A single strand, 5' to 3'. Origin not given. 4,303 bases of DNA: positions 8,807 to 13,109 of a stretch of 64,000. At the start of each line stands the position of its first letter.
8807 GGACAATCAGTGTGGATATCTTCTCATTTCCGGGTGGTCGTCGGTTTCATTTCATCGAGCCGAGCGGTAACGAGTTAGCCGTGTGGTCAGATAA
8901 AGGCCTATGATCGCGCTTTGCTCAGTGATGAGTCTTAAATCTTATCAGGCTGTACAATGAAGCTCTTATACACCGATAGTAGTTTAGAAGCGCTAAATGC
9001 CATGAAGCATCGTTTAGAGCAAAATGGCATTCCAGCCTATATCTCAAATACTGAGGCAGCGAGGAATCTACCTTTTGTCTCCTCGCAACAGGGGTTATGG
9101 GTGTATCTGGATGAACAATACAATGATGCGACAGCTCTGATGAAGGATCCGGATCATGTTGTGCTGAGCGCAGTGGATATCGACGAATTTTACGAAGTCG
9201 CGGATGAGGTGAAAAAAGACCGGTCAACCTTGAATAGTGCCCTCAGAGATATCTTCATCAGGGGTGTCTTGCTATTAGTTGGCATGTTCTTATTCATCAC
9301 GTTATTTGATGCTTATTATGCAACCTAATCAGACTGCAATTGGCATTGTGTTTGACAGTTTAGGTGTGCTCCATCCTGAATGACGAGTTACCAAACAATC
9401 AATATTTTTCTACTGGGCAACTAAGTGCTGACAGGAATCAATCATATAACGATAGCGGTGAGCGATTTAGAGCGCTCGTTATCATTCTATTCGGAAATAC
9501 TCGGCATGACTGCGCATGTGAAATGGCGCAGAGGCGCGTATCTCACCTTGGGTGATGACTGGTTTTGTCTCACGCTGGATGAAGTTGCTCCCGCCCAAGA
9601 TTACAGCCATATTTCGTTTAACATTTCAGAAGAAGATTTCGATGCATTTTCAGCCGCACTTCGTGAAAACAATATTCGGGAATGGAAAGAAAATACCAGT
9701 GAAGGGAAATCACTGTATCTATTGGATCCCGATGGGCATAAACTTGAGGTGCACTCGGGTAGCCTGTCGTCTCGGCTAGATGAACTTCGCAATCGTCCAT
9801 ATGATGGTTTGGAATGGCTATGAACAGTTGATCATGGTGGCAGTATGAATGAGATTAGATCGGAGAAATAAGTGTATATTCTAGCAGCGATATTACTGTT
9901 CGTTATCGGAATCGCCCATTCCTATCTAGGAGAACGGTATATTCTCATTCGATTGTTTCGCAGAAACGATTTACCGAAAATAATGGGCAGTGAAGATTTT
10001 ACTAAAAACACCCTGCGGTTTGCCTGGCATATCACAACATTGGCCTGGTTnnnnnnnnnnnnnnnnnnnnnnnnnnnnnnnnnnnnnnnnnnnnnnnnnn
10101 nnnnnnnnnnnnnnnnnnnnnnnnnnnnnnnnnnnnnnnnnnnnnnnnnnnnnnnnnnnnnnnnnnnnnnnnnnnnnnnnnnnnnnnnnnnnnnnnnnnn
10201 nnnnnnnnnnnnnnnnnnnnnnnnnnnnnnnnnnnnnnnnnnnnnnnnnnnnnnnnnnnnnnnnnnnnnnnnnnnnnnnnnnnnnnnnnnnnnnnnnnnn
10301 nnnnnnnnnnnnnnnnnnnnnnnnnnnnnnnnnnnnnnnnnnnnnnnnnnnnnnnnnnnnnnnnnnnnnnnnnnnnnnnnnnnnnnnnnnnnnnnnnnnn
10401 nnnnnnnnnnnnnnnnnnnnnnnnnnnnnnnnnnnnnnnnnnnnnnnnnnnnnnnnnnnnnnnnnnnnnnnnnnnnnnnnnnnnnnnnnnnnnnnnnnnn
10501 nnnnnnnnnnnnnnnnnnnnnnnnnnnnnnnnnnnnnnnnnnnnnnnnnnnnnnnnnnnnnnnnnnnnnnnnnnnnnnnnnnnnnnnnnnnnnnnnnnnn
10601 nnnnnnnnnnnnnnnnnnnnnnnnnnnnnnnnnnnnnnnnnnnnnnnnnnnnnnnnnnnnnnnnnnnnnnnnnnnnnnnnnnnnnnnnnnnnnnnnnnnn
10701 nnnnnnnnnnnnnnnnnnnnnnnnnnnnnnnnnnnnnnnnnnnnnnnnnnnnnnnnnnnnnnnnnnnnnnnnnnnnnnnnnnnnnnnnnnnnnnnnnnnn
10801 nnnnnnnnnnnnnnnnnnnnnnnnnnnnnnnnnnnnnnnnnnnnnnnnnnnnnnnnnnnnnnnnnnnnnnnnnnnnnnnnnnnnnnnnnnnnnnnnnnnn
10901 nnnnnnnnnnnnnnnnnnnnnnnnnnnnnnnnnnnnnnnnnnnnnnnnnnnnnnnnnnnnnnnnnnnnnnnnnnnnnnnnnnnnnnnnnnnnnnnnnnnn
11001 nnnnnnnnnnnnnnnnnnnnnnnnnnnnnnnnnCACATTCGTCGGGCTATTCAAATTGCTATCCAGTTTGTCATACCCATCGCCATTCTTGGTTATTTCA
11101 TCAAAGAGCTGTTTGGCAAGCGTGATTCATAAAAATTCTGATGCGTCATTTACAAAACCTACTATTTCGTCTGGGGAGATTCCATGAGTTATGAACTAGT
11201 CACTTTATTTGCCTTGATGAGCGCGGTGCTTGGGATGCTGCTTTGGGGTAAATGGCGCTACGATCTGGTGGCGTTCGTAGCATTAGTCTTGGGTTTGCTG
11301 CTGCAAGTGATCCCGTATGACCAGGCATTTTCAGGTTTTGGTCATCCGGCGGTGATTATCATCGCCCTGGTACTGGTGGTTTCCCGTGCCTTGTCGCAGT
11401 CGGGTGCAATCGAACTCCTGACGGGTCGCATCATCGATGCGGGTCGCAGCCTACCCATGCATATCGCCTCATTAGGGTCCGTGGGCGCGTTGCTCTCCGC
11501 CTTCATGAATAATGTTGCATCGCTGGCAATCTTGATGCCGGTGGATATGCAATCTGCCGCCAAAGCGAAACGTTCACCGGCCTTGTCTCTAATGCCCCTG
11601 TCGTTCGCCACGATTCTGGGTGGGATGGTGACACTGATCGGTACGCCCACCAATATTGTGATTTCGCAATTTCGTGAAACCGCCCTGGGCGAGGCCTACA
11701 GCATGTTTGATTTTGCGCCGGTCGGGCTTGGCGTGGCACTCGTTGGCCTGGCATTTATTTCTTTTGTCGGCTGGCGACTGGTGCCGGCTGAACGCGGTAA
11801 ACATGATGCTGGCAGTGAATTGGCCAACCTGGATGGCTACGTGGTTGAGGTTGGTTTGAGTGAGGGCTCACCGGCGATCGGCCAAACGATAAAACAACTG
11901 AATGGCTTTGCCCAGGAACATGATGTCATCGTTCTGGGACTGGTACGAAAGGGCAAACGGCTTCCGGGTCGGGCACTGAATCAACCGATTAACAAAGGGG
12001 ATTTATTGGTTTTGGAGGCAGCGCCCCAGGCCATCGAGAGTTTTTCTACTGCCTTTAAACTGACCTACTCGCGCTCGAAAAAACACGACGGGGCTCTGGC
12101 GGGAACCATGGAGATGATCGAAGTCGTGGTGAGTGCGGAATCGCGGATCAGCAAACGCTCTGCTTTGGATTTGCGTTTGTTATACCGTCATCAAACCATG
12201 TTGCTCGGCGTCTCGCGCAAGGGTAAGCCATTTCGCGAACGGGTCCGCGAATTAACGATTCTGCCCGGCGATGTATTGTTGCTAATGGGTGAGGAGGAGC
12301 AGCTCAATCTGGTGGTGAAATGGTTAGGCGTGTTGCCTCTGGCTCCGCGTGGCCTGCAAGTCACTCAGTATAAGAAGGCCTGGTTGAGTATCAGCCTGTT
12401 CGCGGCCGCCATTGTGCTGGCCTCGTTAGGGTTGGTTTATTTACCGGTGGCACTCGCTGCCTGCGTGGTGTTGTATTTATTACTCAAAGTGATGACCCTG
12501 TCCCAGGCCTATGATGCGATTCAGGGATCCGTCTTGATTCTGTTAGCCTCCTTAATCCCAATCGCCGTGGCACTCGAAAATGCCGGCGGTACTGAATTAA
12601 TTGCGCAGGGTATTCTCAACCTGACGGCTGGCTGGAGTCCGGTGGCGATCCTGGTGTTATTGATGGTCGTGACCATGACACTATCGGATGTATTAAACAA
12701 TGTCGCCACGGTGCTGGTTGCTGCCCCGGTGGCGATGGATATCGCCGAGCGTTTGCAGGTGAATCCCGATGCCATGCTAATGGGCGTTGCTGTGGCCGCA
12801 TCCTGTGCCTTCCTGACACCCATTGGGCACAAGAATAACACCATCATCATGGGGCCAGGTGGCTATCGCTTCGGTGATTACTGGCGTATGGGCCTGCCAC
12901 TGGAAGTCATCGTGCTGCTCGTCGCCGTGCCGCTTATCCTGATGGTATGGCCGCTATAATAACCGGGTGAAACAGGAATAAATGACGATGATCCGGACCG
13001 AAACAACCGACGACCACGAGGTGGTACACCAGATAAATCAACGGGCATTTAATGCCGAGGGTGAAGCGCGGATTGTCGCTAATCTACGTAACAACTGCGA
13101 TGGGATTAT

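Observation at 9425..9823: FosA-family fosfomycin-resistance homolog inside the cassette array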

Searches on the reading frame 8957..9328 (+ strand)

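Call 4: search_protein_families(library=pfam, proteins=[window:8957-9328:+], max_evalue=0.01)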
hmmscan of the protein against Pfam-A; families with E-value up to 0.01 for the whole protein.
window:8957-9328:+ (123 aa): 1 family
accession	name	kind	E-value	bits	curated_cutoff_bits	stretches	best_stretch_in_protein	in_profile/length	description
PF09413.15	DUF2007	-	7.5e-06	26.5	25.7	1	1-64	1-64/66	Putative prokaryotic signal transducing protein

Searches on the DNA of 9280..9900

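Call 59: search_with_rna_model(model_id=R1, source=window, start=9280, end=9900, filters=off, max_evalue=10, show_alignments=5)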
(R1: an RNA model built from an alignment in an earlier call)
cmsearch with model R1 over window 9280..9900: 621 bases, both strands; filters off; matches with E-value up to 10: 6.
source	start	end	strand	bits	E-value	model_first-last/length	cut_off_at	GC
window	9323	9366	+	6.1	0.67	1-61/61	no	0.41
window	9539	9568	-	5.2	1.1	1-61/61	no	0.43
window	9322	9365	-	3.6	2.5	1-61/61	no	0.39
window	9443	9472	-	2.5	4.6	1-61/61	no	0.43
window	9293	9321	-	2.4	4.8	1-61/61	no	0.31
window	9608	9645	-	1.7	7.2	1-61/61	no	0.32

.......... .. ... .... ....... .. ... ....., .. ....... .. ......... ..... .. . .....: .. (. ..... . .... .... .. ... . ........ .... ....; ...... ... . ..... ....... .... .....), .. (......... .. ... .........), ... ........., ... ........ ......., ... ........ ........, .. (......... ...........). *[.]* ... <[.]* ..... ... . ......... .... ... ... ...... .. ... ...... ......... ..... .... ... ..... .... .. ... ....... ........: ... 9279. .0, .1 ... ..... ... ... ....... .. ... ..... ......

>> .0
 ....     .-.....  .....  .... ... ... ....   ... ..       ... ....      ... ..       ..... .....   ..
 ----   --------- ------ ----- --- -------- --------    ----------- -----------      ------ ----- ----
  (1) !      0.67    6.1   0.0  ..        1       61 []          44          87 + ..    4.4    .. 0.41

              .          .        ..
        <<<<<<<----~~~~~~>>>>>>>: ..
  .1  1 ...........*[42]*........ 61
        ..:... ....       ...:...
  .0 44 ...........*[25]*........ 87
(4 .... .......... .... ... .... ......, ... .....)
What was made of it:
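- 9323..9366 (+): Possible 44-nt attC vestige overlapping the stop codon of the upstream ORF: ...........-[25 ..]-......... CM R1 gives 6.1 bits, E 0.67 in a 621-nt search, which is not significant alone (call 59).
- On Integron gene cassette: The only candidate is 9323-9366 at 6.1 bits, E 0.67 in 621 nt (call 59).
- The 9323-9366 match has E 0.67 in 621 nt (call 59). A 44-nt attC-like inverted repeat lies upstream (call 59).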

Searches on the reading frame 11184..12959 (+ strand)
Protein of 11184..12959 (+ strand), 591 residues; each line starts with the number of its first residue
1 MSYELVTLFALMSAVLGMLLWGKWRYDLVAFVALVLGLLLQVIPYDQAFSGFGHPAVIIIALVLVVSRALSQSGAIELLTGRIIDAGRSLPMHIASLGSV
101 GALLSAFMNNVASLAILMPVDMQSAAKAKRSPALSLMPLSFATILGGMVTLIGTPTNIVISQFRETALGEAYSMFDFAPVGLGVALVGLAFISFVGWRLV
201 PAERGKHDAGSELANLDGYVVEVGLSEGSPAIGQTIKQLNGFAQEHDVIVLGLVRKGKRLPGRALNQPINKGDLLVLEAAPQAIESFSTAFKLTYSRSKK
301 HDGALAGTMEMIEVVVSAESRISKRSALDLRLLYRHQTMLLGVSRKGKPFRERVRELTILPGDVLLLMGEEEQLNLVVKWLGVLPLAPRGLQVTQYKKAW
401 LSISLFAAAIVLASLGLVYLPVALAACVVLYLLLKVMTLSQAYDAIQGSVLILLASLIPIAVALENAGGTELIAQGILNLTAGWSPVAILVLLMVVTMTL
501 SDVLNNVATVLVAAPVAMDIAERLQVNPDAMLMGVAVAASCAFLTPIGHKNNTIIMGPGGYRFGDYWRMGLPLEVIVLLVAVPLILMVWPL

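Call 18: list_cluster_members(proteins=[window:11184-12959:+, window:18416-20569:+, window:51081-53120:+, window:41329-42525:-, window:49947-50978:+, window:8551-8910:+, window:10390-10764:+, window:9872-10237:+])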
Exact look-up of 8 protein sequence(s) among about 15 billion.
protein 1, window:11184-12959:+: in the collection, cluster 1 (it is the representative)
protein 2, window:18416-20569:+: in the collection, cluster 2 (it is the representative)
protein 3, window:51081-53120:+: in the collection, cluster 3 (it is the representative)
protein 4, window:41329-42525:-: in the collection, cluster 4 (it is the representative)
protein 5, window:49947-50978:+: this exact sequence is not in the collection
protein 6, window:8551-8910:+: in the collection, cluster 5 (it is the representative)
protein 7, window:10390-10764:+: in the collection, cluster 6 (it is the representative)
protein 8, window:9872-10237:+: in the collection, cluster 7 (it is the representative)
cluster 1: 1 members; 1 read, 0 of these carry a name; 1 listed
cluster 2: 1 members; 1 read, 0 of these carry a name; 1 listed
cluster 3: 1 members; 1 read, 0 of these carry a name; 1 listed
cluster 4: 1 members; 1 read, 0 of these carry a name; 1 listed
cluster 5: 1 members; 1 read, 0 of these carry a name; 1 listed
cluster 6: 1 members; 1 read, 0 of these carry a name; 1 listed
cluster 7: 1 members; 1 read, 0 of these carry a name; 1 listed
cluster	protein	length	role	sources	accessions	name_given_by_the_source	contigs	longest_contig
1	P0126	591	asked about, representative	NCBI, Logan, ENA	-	-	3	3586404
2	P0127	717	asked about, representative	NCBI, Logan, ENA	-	-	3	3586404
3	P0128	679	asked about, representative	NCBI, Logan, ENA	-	-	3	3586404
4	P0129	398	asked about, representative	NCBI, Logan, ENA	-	-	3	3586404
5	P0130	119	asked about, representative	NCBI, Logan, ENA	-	-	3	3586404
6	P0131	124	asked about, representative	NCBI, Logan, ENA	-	-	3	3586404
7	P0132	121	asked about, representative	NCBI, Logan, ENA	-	-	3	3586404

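Call 83: find_homologous_proteins(query=window:11184-12959:+, max_evalue=1e-150)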
Query window:11184-12959:+ (591 aa): 7780 proteins with E <= 1e-150 among 8000 candidates; the best 120 are listed.
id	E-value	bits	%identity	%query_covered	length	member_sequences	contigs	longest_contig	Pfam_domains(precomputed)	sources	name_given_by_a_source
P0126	0.0e+0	1244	100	100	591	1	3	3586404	PF00939.26,PF02080.27,PF03600.23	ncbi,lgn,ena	-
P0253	0.0e+0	1142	91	100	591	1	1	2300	PF00939.26,PF02080.27,PF03600.23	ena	-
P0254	0.0e+0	1110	88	100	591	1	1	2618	PF00939.26,PF02080.27,PF03600.23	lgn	-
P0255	0.0e+0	1106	88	100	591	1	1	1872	PF00939.26,PF02080.27,PF03600.23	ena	-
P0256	0.0e+0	1101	87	100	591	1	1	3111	PF00939.26,PF02080.27,PF03600.23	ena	-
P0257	0.0e+0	1093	86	100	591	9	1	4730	PF00939.26,PF02080.27,PF03600.23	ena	-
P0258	0.0e+0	1089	86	100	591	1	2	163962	PF00939.26,PF02080.27,PF03600.23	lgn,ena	-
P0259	0.0e+0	1083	88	98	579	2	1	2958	PF00939.26,PF02080.27,PF03600.23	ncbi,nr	ncbi:MAG: SLC13 family permease, partial [Enterobacterales bacterium]|nr:SLC13 family permease [Ente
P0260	0.0e+0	1036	82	100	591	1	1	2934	PF00939.26,PF02080.27,PF03600.23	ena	-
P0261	6.0e-297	1004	77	100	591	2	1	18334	PF00939.26,PF02080.27,PF03600.23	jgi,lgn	-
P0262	5.9e-296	1001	77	100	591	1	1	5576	PF00939.26,PF02080.27,PF03600.23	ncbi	-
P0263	6.2e-295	997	76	100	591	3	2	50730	PF00939.26,PF02080.27,PF03600.23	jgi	jgi:di/tricarboxylate transporter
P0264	1.6e-294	996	76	100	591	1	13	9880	PF00939.26,PF02080.27,PF03600.23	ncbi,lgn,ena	-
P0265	2.5e-294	995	77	100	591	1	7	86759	PF00939.26,PF02080.27,PF03600.23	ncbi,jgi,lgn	ncbi:MAG: di/tricarboxylate transporter [Polaribacter sp.]|jgi:di/tricarboxylate transporter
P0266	3.0e-293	992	76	100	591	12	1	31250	PF00939.26,PF02080.27,PF03600.23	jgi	jgi:di/tricarboxylate transporter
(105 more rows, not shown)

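Call 84: find_encoding_contigs(protein=P0258, flank=10000, max_places=3)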
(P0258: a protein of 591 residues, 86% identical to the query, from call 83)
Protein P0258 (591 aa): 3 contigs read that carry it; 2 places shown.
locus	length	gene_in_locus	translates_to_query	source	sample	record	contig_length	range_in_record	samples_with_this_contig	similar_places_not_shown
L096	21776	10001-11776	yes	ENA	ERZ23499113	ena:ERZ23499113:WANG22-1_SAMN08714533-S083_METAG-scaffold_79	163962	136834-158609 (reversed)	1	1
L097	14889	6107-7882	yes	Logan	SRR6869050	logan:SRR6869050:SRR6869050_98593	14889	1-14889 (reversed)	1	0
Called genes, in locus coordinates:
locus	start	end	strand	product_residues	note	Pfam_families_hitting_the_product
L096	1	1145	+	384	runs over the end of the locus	PF04116:FA_hydroxylase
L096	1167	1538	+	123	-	-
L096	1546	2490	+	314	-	PF13593:SBF_like, PF01758:SBF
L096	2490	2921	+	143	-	-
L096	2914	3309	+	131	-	-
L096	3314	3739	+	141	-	-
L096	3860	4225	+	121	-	PF00293:NUDIX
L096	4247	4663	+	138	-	-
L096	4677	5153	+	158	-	-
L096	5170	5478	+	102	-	-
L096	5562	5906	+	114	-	-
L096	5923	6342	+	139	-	PF12680:SnoaL_2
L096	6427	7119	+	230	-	PF02517:Rce1-like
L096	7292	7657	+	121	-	PF07237:DUF1428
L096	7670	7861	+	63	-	-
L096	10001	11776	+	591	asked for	PF03600:CitMHS, PF02080:TrkA_C, PF00939:Na_sulph_symp, PF03600:CitMHS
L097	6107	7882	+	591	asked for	PF03600:CitMHS, PF02080:TrkA_C, PF00939:Na_sulph_symp, PF03600:CitMHS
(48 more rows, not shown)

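Call 85: find_encoding_contigs(protein=P0257, flank=5000, max_places=2)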
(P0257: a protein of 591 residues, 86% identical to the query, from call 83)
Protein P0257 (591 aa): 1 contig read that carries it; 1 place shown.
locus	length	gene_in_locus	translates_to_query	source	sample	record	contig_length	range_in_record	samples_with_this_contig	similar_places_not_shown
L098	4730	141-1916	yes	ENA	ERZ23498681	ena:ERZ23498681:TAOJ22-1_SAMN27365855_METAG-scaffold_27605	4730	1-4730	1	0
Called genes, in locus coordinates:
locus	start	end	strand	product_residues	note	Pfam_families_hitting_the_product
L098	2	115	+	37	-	?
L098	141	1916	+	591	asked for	PF03600:CitMHS, PF02080:TrkA_C, PF00939:Na_sulph_symp, PF03600:CitMHS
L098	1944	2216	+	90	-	PF01169:GDT1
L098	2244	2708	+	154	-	-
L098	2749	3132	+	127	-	PF04828:GFA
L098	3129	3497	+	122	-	PF09413:DUF2007 (weak)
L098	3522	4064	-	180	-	PF12844:HTH_19, PF13443:HTH_26 (weak), PF13560:HTH_31, PF01381:HTH_3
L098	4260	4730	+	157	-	?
